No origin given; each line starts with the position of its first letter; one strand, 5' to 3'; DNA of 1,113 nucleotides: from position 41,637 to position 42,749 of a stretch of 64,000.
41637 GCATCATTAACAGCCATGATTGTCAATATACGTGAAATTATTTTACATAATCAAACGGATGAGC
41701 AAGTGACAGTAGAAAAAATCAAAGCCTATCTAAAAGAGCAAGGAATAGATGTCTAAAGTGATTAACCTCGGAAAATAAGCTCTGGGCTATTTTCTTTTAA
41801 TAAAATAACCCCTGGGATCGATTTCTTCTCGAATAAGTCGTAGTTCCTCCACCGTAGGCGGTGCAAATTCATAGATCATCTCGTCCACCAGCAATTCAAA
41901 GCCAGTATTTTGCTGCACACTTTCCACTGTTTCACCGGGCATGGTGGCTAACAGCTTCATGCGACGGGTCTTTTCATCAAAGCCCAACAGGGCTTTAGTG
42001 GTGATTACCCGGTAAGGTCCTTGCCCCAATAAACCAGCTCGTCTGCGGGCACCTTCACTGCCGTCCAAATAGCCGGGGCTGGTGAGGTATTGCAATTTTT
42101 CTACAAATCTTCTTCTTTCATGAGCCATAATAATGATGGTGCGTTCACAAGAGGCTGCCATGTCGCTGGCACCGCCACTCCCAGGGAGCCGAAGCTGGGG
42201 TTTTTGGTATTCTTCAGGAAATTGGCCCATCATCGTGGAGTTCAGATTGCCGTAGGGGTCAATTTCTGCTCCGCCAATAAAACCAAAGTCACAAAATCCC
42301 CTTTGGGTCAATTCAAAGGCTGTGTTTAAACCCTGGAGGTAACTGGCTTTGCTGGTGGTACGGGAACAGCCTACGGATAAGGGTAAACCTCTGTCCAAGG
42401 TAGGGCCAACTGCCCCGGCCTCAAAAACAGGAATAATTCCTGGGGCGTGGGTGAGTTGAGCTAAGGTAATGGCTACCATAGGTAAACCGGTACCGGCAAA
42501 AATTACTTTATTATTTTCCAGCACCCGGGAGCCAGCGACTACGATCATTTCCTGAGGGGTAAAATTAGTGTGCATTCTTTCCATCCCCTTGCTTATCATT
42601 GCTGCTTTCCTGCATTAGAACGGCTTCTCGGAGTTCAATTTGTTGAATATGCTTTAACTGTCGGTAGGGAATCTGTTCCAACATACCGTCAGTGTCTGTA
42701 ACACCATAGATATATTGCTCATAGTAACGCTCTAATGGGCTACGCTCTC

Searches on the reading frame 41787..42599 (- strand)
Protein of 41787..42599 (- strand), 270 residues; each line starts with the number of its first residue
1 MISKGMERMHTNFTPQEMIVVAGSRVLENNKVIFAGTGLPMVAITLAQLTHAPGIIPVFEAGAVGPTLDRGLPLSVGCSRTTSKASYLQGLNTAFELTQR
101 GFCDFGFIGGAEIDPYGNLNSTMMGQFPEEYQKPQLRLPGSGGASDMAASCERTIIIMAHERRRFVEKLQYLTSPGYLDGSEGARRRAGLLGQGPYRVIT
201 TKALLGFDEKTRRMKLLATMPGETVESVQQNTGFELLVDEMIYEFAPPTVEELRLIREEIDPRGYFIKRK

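Call 47: search_protein_families(library=pfam, proteins=[window:41787-42599:-], max_evalue=0.00001)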
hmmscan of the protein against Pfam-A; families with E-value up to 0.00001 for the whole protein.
window:41787-42599:- (270 aa): 1 family
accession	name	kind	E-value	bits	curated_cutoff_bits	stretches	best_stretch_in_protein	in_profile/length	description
PF01144.29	CoA_trans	-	5.7e-21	75.3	23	1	17-231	2-217/217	Coenzyme A transferase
